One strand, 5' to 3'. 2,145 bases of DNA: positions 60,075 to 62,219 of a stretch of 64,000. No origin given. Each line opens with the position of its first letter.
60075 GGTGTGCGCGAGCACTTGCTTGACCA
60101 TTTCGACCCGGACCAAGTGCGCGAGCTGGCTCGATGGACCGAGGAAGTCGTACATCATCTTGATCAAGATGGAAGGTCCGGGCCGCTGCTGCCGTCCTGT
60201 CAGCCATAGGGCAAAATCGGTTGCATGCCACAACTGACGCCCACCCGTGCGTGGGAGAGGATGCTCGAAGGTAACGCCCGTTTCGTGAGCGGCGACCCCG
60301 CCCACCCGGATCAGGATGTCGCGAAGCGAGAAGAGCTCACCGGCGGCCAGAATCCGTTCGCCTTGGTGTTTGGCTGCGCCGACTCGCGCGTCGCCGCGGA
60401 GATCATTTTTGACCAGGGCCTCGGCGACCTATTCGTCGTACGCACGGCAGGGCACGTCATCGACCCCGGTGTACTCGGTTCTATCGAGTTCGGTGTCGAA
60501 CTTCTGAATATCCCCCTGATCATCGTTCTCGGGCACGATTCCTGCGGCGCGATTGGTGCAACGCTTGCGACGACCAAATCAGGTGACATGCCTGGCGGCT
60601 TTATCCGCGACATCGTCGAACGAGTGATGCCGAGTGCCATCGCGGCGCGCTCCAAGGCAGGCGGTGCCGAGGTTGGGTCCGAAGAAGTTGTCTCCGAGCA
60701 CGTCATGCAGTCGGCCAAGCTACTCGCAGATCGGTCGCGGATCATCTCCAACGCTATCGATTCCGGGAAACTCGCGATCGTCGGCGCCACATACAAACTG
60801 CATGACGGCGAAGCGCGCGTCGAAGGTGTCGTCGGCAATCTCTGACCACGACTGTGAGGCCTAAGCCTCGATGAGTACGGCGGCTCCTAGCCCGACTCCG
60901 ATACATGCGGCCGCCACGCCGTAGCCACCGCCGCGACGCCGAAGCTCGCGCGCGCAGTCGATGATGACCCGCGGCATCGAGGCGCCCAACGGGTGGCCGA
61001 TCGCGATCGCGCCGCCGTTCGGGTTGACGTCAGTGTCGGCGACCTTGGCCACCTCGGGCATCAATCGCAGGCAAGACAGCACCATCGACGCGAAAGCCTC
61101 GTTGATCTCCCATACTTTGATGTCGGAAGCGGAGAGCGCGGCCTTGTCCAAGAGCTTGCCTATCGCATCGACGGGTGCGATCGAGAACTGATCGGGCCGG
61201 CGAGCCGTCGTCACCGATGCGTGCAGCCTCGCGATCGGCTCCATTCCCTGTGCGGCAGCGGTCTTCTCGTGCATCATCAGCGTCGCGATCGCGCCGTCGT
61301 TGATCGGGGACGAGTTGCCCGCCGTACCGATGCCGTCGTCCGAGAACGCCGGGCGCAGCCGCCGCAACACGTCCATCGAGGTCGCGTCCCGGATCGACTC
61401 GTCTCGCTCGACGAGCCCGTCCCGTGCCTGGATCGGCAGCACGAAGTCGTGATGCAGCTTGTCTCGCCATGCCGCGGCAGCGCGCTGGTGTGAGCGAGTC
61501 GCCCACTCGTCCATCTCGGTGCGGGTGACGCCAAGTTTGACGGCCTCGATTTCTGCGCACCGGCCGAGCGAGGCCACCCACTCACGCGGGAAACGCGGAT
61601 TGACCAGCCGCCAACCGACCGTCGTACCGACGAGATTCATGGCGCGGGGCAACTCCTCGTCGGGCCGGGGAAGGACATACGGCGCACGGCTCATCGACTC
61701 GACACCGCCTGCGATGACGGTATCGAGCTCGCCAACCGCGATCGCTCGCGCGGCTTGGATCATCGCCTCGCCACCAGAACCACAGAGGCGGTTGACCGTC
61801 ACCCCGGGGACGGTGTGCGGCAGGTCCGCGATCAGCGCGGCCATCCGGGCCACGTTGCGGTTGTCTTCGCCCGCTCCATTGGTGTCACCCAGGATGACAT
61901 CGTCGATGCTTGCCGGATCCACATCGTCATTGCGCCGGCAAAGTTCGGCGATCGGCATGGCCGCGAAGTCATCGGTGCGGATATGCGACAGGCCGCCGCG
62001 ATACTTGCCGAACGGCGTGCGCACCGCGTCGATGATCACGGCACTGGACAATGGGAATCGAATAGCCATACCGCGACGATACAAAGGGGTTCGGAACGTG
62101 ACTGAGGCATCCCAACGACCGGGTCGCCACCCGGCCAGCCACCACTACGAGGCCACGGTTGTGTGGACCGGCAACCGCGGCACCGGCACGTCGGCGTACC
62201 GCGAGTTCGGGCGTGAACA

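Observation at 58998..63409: Stress-defence cluster: YceI, MarR-beta-carbonic anhydrase operon, thiolase, OsmC, YaaA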

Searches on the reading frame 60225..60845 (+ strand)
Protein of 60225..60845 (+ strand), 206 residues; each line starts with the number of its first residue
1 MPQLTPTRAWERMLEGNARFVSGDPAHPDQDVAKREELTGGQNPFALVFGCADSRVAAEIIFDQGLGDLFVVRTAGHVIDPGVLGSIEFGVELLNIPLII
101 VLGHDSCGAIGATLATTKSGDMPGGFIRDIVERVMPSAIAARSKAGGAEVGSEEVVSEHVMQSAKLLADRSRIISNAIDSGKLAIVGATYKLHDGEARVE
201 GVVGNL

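Call 5: search_protein_families(library=pfam, proteins=[window:60225-60845:+])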
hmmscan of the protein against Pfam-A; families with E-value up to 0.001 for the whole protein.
window:60225-60845:+ (206 aa): 1 family
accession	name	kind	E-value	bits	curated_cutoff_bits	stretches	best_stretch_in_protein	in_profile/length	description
PF00484.24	Pro_CA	-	2.2e-38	132.4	25.7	1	46-196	1-155/156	Carbonic anhydrase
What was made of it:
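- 60225..60845 (+): CanB-type beta-carbonic anhydrase, 206 aa, 15 nt after marR; probably co-transcribed with it. PF00484 (call 5).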

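Call 6: search_protein_families(library=ncbifam, proteins=[window:60225-60845:+])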
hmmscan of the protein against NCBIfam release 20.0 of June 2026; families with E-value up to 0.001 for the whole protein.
window:60225-60845:+ (206 aa): 2 families
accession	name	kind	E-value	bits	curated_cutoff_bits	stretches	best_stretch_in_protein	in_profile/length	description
NF011765.0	PRK15219.1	subfamily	4.8e-33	114.6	221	1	3-197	50-241/245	carbonic anhydrase family protein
NF007756.0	PRK10437.1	equivalog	1.4e-12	47.5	251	1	31-198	22-189/220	carbonate dehydratase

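Call 8: search_solved_structures(query=window:60225-60845:+, max_evalue=0.001, show_alignments=2)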
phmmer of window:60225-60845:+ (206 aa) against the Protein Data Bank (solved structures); distinct sequences matched with E-value up to 0.001: 35.
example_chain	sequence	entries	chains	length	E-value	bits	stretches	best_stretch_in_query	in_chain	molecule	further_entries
2a5v_A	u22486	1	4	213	3.8e-69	236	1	2-206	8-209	CARBONIC ANHYDRASE (CARBONATE DEHYDRATASE) (CARBONIC DEHYDRATASE)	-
1ym3_A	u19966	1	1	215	3.9e-69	235.9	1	2-206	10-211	CARBONIC ANHYDRASE (CARBONATE DEHYDRATASE) (CARBONIC DEHYDRATASE)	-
1ddz_A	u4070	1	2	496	1.3e-27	100.4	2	35-205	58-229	CARBONIC ANHYDRASE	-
5swc_A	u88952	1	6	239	2.6e-14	57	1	10-198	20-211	Carbonic anhydrase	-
1ekj_A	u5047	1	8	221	1.1e-12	51.7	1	27-149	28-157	BETA-CARBONIC ANHYDRASE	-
5cxk_A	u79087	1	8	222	1.3e-12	51.5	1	13-201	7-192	Carbonic anhydrase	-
4o1k_A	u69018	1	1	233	5.7e-12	49.4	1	12-132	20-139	Carbonic anhydrase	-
3e24_A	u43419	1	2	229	1.1e-11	48.4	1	35-202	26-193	Carbonic anhydrase 2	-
4wak_A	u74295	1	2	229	1.6e-11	47.9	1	35-202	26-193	Carbonic anhydrase 2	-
5bq1_A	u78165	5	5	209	1.9e-11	47.7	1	11-195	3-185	Carbonic anhydrase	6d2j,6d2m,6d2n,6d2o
3mf3_A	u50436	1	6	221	1.9e-11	47.7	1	35-202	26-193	Carbonic anhydrase 2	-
2a8c_A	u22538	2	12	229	2.1e-11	47.5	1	35-202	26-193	Carbonic anhydrase 2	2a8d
4rxy_A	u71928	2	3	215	2.6e-11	47.2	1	13-195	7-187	Carbonic anhydrase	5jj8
7cxy_A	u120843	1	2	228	3.4e-11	46.8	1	8-121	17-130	Carbonic anhydrase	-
7cxw_A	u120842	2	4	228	3.6e-11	46.8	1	8-120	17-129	Carbonic anhydrase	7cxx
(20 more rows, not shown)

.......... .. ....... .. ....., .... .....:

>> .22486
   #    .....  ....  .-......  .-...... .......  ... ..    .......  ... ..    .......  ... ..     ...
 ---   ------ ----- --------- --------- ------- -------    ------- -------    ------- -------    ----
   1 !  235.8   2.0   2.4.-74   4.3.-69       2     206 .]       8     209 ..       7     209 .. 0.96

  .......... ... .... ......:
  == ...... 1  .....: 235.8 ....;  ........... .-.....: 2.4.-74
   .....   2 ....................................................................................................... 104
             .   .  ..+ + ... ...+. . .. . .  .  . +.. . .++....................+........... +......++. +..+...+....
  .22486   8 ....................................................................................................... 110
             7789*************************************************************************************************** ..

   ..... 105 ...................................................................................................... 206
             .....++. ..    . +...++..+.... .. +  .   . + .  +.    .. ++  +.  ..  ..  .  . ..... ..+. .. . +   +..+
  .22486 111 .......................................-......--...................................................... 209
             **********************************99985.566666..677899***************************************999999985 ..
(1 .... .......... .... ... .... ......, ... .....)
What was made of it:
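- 60225..60845 (+): PDB 1YM3/2A5V, E 4e-69, with the CxDxR and HxxC zinc-site motifs aligned (call 8).
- On Beta-carbonic anhydrase, CanB (Rv3588c) type: GCADSR and GHDSCG align identically with 1YM3/2A5V (call 8).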

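Call 41: find_homologous_proteins(query=window:60225-60845:+, max_evalue=1e-40)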
Query window:60225-60845:+ (206 aa): 6389 proteins with E <= 1e-40 among 8000 candidates; the best 120 are listed.
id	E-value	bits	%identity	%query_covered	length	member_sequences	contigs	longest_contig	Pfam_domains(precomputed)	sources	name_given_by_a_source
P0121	1.3e-115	402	91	100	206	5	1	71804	PF00484.25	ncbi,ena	-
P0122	1.7e-107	376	83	100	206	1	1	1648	PF00484.25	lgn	-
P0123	8.4e-107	374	92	94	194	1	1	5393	PF00484.25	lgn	-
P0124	1.3e-105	370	91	94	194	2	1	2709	PF00484.25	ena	-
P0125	1.2e-101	357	81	100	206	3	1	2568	PF00484.25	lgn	-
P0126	1.3e-85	305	67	100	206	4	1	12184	PF00484.25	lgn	-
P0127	9.7e-85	302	67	100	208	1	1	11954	PF00484.25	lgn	-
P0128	7.5e-79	282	64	98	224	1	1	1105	PF00484.25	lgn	-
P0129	2.2e-78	281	64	97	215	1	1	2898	PF00484.25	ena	-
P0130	4.7e-78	280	62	98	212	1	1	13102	PF00484.25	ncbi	-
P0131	5.6e-78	280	63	97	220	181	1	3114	PF00484.25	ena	-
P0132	7.0e-78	279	65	95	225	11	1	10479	PF00484.25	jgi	jgi:carbonic anhydrase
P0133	8.5e-78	279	61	98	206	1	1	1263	PF00484.25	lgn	-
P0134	9.3e-78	279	63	97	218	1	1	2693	PF00484.25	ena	-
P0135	9.3e-78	279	63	97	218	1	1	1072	PF00484.25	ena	-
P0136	9.3e-78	279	63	97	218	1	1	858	PF00484.25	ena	-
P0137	1.3e-77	278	63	97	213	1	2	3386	PF00484.25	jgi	jgi:carbonic anhydrase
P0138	1.3e-77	278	66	98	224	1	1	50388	PF00484.25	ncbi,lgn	ncbi:MAG: carbonic anhydrase [Nostocoides sp.]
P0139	1.5e-77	278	63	97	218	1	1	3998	PF00484.25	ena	-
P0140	1.6e-77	278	63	97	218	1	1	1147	PF00484.25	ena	-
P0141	1.6e-77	278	63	97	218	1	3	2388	PF00484.25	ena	-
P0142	1.6e-77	278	63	97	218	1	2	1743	PF00484.25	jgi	jgi:carbonic anhydrase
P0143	1.7e-77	278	64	95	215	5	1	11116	PF00484.25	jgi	-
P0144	2.0e-77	278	63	97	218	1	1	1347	PF00484.25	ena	-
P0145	2.6e-77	277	63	97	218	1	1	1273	PF00484.25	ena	-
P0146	2.6e-77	277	63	97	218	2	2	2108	PF00484.25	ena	-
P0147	2.6e-77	277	63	97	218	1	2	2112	PF00484.25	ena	-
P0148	2.6e-77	277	63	97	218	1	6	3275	PF00484.25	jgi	-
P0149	2.6e-77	277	63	97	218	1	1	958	PF00484.25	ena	-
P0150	2.6e-77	277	63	97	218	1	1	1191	PF00484.25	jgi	-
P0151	2.8e-77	277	63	97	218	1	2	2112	PF00484.25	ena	-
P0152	3.1e-77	277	63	97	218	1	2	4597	PF00484.25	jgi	-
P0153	7.9e-77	276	63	97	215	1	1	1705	PF00484.25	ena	-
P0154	1.1e-76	275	62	100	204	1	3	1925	PF00484.25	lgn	-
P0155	1.4e-76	275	64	97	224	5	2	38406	PF00484.25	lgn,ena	-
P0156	1.5e-76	275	63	97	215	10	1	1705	PF00484.25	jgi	-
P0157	3.2e-76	274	63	97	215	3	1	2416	PF00484.25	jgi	jgi:carbonic anhydrase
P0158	3.6e-76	274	62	97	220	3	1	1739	PF00484.25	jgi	jgi:carbonic anhydrase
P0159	3.7e-76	274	64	95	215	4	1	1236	PF00484.25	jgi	-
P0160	4.8e-76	273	62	100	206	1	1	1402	PF00484.25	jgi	jgi:carbonic anhydrase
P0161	6.5e-76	273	62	98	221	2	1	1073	PF00484.25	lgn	-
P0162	7.7e-76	273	63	97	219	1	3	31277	PF00484.25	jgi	jgi:carbonic anhydrase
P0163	8.5e-76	272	64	95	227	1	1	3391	PF00484.25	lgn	-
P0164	8.6e-76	272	64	99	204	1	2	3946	PF00484.25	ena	-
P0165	9.2e-76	272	62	97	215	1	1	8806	PF00484.25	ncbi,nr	ncbi:MAG TPA: carbonic anhydrase [Dermatophilaceae bacterium]|nr:carbonic anhydrase [Dermatophilacea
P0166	1.4e-75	272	63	98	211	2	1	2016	PF00484.25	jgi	jgi:carbonic anhydrase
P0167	1.4e-75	272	62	99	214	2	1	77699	PF00484.25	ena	-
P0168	1.6e-75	272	63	97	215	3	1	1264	PF00484.25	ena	-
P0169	1.7e-75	272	63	99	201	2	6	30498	PF00484.25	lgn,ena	-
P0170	1.9e-75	271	62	100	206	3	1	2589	PF00484.25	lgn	-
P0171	2.1e-75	271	62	97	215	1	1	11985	PF00484.25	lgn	-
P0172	2.2e-75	271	62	97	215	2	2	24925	PF00484.25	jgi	jgi:carbonic anhydrase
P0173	2.4e-75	271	61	97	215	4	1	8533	PF00484.25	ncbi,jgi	ncbi:MAG TPA: carbonic anhydrase [Dermatophilaceae bacterium]|jgi:carbonic anhydrase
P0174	2.5e-75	271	61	97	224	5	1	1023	PF00484.25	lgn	-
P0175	2.7e-75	271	62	100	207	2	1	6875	PF00484.25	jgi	-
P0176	2.9e-75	271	63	97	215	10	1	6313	PF00484.25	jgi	-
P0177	3.0e-75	271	62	98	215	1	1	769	PF00484.25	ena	-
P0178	3.0e-75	271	62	100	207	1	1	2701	PF00484.25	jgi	-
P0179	3.1e-75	271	62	97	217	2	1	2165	PF00484.25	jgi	jgi:carbonic anhydrase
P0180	3.2e-75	271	62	98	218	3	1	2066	PF00484.25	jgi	jgi:carbonic anhydrase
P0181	3.9e-75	270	62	99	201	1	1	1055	PF00484.25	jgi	-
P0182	4.3e-75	270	60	98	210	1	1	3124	PF00484.25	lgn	-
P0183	5.9e-75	270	63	97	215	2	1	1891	PF00484.25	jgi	jgi:carbonic anhydrase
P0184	6.9e-75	269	61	98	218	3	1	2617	PF00484.25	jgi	jgi:carbonic anhydrase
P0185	7.1e-75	269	60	98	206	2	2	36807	PF00484.25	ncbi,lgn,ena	ncbi:MAG: carbonic anhydrase [Actinomycetota bacterium]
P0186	8.0e-75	269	61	99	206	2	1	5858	PF00484.25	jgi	jgi:carbonic anhydrase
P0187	8.7e-75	269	62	97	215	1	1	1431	PF00484.25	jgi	jgi:carbonic anhydrase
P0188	9.2e-75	269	60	98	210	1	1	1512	PF00484.25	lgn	-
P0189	9.2e-75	269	63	94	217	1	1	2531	PF00484.25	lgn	-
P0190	9.6e-75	269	62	98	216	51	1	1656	PF00484.25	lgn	-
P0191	1.0e-74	269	62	97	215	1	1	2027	PF00484.25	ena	-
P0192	1.2e-74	269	61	98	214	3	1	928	PF00484.25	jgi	jgi:carbonic anhydrase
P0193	1.3e-74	269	62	100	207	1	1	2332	PF00484.25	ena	-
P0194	1.4e-74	269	61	97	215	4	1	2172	PF00484.25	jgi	jgi:carbonic anhydrase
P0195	1.5e-74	268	61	97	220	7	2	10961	PF00484.25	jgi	jgi:carbonic anhydrase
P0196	1.8e-74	268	62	97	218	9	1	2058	PF00484.25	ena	-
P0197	1.8e-74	268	61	97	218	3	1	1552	PF00484.25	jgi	jgi:carbonic anhydrase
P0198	2.0e-74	268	62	100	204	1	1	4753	PF00484.25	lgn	-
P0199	2.2e-74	268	61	98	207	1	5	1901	PF00484.25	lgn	-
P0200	2.3e-74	268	62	98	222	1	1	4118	PF00484.25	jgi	jgi:carbonic anhydrase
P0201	2.5e-74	268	60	100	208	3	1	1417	PF00484.25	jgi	jgi:carbonic anhydrase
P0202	2.6e-74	268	66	95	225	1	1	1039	PF00484.25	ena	-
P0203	3.1e-74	267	60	98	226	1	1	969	PF00484.25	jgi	jgi:carbonic anhydrase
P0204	3.2e-74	267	62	97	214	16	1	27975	PF00484.25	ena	-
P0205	3.3e-74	267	62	98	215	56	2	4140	PF00484.25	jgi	-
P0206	3.3e-74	267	62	97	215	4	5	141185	PF00484.25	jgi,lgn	-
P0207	3.4e-74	267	61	98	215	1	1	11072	PF00484.25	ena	-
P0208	3.6e-74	267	60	98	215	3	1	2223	PF00484.25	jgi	jgi:carbonic anhydrase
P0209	3.9e-74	267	61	98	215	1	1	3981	PF00484.25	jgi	jgi:carbonic anhydrase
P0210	4.0e-74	267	67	94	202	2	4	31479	PF00484.25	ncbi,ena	-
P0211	4.5e-74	267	62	97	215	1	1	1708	PF00484.25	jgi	jgi:carbonic anhydrase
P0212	4.5e-74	267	61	94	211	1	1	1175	PF00484.25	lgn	-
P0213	4.7e-74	267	58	98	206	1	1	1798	PF00484.25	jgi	jgi:carbonic anhydrase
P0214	4.9e-74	267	58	98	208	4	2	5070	PF00484.25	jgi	jgi:carbonic anhydrase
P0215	5.7e-74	267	62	97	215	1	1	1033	PF00484.25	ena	-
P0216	6.2e-74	266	59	98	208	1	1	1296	PF00484.25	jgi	jgi:carbonic anhydrase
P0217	7.2e-74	266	64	98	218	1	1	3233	PF00484.25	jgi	jgi:carbonic anhydrase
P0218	7.3e-74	266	61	98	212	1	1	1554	PF00484.25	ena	-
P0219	8.1e-74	266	60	94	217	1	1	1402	PF00484.25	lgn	-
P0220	8.1e-74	266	63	98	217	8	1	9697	PF00484.25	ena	-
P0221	8.1e-74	266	61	98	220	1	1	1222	PF00484.25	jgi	jgi:carbonic anhydrase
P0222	9.0e-74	266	65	98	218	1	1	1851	PF00484.25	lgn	-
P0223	9.5e-74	266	61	97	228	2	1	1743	PF00484.25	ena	-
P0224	9.5e-74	266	61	97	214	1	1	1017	PF00484.25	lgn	-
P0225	1.0e-73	266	61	97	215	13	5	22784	PF00484.25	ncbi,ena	-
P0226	1.2e-73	265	61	97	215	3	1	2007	PF00484.25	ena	-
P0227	1.2e-73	265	62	97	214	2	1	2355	PF00484.25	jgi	jgi:carbonic anhydrase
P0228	1.2e-73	265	61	100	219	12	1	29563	PF00484.25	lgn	-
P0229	1.3e-73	265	61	98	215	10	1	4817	PF00484.25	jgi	jgi:carbonic anhydrase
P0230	1.3e-73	265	60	98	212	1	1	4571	PF00484.25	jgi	jgi:carbonic anhydrase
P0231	1.4e-73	265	60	98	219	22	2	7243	PF00484.25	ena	-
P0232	1.6e-73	265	61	98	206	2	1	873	PF00484.25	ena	-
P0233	1.7e-73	265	62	97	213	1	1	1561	PF00484.25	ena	-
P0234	2.0e-73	265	60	98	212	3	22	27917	PF00484.25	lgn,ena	-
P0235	2.1e-73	265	62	97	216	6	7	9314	PF00484.25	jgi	jgi:carbonic anhydrase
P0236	2.1e-73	265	60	98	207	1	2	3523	PF00484.25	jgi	jgi:carbonic anhydrase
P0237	2.1e-73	265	58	98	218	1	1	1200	PF00484.25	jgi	jgi:carbonic anhydrase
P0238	2.2e-73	265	64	94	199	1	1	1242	PF00484.25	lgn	-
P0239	2.5e-73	264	60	100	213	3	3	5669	PF00484.25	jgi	jgi:carbonic anhydrase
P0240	2.6e-73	264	61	98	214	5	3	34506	PF00484.25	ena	-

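Call 42: find_encoding_contigs(protein=P0138, flank=3500, max_places=1)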
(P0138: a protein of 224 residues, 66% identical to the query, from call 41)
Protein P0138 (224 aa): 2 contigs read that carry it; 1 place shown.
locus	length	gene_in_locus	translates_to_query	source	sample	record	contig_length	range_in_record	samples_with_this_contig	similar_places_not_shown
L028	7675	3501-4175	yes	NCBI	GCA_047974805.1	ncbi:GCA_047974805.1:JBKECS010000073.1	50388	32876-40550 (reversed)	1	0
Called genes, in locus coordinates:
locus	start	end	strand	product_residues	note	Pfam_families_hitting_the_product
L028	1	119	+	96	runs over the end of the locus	PF02609:Exonuc_VII_S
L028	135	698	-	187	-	PF14030:DUF4245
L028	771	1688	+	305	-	PF00294:PfkB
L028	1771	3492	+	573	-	PF05681:Fumerase, PF05683:Fumerase_C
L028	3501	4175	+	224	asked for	PF00484:Pro_CA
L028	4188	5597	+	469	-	PF00232:Glyco_hydro_1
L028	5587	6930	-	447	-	PF02878:PGM_PMM_I, PF02879:PGM_PMM_II, PF02880:PGM_PMM_III, PF00408:PGM_PMM_IV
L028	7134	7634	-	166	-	PF00380:Ribosomal_S9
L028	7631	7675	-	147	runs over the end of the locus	PF00572:Ribosomal_L13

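Call 43: find_encoding_contigs(protein=P0185, flank=3500, max_places=1)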
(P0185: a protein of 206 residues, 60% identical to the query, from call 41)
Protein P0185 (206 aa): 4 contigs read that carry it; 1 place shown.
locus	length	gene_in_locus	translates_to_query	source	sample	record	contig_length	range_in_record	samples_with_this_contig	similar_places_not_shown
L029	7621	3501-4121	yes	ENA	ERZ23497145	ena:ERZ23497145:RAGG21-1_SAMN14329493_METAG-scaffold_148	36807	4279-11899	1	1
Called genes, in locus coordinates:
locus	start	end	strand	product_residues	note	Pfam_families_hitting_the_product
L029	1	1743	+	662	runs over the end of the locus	PF00128:Alpha-amylase, PF22582:Amylosucrase_C-like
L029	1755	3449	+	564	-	PF05681:Fumerase, PF05683:Fumerase_C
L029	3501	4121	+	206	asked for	PF00484:Pro_CA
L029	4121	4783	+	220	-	-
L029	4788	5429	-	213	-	-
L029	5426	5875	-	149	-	PF04191:PEMT, PF04140:ICMT (weak)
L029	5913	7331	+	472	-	PF00206:Lyase_1, PF10415:FumaraseC_C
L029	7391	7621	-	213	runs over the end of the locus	-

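Call 44: find_encoding_contigs(protein=P0210, flank=3500, max_places=2)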
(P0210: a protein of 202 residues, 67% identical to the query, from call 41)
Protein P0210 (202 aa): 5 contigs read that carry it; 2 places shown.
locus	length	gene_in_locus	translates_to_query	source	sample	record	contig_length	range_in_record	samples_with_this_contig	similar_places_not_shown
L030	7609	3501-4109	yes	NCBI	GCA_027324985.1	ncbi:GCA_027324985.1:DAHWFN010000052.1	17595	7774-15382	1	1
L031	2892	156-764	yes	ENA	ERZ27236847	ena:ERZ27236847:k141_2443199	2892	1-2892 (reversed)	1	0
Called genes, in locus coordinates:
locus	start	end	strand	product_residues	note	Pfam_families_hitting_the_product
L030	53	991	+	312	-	PF00294:PfkB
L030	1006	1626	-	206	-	PF01810:LysE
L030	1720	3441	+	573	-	PF05681:Fumerase, PF05683:Fumerase_C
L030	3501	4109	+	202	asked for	PF00484:Pro_CA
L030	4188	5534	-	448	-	PF02878:PGM_PMM_I, PF02879:PGM_PMM_II, PF02880:PGM_PMM_III, PF00408:PGM_PMM_IV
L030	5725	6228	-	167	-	PF00380:Ribosomal_S9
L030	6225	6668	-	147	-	PF00572:Ribosomal_L13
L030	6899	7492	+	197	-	PF01022:HTH_5, PF12840:HTH_20, PF13412:HTH_24 (faint), PF12802:MarR_2 (weak)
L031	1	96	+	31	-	?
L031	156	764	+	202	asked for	PF00484:Pro_CA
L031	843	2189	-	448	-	PF02878:PGM_PMM_I, PF02879:PGM_PMM_II, PF02880:PGM_PMM_III, PF00408:PGM_PMM_IV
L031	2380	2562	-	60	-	PF00380:Ribosomal_S9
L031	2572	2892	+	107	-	?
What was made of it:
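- Closest known: CanB. Different: In three other actinobacterial lineages sampled it follows a class-I fumarase gene (calls 42-44).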

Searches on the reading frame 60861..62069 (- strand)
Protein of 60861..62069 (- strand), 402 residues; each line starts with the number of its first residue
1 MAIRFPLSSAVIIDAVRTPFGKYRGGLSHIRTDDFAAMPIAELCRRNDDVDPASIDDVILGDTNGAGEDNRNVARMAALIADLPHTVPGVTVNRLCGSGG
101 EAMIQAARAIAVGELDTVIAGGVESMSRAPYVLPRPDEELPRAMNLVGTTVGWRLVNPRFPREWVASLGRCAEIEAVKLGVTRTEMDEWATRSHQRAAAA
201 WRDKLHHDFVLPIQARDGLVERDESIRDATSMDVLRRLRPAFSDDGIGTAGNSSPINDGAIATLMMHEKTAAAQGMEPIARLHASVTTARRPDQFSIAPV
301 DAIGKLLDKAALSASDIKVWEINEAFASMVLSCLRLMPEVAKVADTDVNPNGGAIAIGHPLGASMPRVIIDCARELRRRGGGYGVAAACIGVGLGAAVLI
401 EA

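Call 5: search_protein_families(library=pfam, proteins=[window:60861-62069:-])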
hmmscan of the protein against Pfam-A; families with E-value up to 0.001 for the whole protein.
window:60861-62069:- (402 aa): 4 families
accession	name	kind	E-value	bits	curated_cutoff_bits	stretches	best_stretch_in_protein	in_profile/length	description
PF00108.29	Thiolase_N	-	6.8e-61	206.3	26.4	1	11-268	2-259/260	Thiolase, N-terminal domain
PF02803.24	Thiolase_C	-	7.9e-35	119.6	27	1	277-401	2-122/123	Thiolase, C-terminal domain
PF22691.2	Thiolase_C_1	-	0.00013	22.2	28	0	347-396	82-130/144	Thiolase C-terminal domain-like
PF00109.32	ketoacyl-synt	-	0.00059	20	20.8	0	88-127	166-205/252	Beta-ketoacyl synthase, N-terminal domain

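Call 6: search_protein_families(library=ncbifam, proteins=[window:60861-62069:-])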
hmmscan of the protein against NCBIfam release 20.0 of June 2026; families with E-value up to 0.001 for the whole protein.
window:60861-62069:- (402 aa): 42 families (the best 25 are shown)
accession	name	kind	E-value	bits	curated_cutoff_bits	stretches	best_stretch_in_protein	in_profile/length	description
NF006551.0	PRK09050.1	subfamily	5.2e-124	414.3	605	1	9-401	3-399/401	3-oxoadipyl-CoA thiolase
TIGR02430.1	pcaF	equivalog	2e-122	409.1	597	1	10-401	3-398/400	3-oxoadipyl-CoA thiolase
TIGR01930.1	AcCoA-C-Actrans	subfamily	1.2e-119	399.7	240.55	1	12-401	1-385/385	acetyl-CoA C-acyltransferase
NF006001.0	PRK08131.1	equivalog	1.6e-109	366.5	622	1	10-401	4-398/401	3-oxoadipyl-CoA thiolase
NF006086.0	PRK08235.1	equivalog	1.6e-86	290.9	526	1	9-401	3-391/393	acetyl-CoA C-acetyltransferase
NF006510.0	PRK08947.1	equivalog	3e-86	289.8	519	2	167-401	146-385/387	acetyl-CoA C-acyltransferase FadA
NF004853.0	PRK06205.1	subfamily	7.3e-86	288.7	551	1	9-401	3-401/404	acetyl-CoA C-acetyltransferase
NF005805.0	PRK07661.1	equivalog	1.8e-84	284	633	1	9-401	3-389/391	acetyl-CoA C-acetyltransferase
NF005033.0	PRK06445.1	equivalog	3.6e-83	279.9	511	1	25-401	26-393/395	acetyl-CoA C-acetyltransferase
NF006552.0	PRK09051.1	subfamily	1.1e-80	271.8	565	1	10-401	6-393/395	beta-ketothiolase BktB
NF006090.0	PRK08242.1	equivalog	1.8e-80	271.1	514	2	9-244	3-226/402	acetyl-CoA C-acetyltransferase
TIGR02445.1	fadA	equivalog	1.1e-79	268.1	591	2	168-401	145-383/385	acetyl-CoA C-acyltransferase FadA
NF005865.0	PRK07801.1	equivalog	3.4e-78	263.5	591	1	9-401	3-380/382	acetyl-CoA C-acetyltransferase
NF005212.0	PRK06690.1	equivalog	2.7e-76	257.1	498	2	167-401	133-359/363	acetyl-CoA C-acyltransferase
NF042999.1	bketothiol_BktB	equivalog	5e-76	256.5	725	1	10-401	5-392/394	beta-ketothiolase BktB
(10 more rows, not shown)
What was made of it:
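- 60861..62069 (-): Thiolase (acetyl-CoA C-acyltransferase). A neighbour, not part of the MarR unit; a lineage-specific gene between CA and yaaA. TIGR01930, 400 bits against a cut-off of 240 (call 6).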
